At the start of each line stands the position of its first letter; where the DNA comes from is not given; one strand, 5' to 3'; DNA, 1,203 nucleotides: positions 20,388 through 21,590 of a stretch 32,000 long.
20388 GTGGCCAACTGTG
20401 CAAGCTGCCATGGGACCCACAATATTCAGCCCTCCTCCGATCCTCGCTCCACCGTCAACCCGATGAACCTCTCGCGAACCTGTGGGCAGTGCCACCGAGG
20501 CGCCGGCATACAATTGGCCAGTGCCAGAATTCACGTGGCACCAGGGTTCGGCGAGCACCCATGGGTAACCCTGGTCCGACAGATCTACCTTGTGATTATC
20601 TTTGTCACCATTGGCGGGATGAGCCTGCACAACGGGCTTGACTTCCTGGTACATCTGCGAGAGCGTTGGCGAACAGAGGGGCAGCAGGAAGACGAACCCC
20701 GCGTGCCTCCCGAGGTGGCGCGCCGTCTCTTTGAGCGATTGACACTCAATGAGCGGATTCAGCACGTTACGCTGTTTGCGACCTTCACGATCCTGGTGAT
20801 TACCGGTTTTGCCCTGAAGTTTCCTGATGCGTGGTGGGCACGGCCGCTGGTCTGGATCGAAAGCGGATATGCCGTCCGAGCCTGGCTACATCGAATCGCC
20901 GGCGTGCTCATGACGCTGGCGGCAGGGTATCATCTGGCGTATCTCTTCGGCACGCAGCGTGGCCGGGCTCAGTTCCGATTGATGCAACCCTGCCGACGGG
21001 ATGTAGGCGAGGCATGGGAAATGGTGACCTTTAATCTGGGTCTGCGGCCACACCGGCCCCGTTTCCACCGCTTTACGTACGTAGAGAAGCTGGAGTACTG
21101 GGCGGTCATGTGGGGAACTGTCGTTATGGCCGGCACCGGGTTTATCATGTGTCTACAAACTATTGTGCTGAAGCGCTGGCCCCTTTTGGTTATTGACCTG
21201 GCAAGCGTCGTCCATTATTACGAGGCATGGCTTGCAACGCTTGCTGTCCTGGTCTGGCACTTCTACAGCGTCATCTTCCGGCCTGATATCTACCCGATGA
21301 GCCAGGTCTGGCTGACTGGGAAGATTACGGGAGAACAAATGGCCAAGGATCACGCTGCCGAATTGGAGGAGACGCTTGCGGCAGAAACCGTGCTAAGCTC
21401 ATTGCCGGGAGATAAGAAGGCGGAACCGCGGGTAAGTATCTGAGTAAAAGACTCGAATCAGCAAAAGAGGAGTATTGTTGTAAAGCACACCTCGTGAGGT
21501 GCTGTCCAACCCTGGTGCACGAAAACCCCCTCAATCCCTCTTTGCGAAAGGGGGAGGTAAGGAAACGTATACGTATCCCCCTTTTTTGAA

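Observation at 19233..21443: Thirteen-haem cytochrome c fused to a membrane b-type cytochrome domain (expanded CbcL-like architecture)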

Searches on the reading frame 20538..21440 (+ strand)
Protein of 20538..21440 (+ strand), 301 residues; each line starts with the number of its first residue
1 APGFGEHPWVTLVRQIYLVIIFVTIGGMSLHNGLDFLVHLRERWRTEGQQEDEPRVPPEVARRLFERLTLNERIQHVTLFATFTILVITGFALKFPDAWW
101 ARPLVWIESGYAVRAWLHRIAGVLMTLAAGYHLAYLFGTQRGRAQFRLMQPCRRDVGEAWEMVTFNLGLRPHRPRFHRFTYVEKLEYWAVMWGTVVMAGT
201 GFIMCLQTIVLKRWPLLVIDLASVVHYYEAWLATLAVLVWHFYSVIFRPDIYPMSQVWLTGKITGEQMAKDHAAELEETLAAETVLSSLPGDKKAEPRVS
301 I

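Call 58: search_protein_representatives(protein=window:20538-21440:+)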
Query: 301 residues. Proteins with E-value up to 0.001 (for the whole library): 2105; up to 1e-10: 1332; up to 1e-30: 375. The best 150 are listed.
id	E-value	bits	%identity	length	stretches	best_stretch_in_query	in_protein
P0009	2.5e-157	539.4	80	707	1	1-298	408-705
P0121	1.9e-110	385.4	61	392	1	2-284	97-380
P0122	2.8e-72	260.0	53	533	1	3-277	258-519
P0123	1.3e-71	257.8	46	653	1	13-278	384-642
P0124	3.0e-68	246.8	44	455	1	13-281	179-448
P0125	4.8e-67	242.8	43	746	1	8-296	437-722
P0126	1.0e-65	238.4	44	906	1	12-279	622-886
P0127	2.9e-65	237.0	49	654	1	5-283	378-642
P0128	5.5e-65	236.1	46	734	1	13-291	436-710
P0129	9.2e-64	232.1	47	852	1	6-284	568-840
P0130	3.5e-61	223.6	48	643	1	10-278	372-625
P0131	3.6e-61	223.5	47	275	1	13-275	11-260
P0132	4.3e-61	223.3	40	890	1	14-292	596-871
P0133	3.8e-60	220.2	47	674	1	13-279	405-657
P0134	1.0e-59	218.7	49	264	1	65-274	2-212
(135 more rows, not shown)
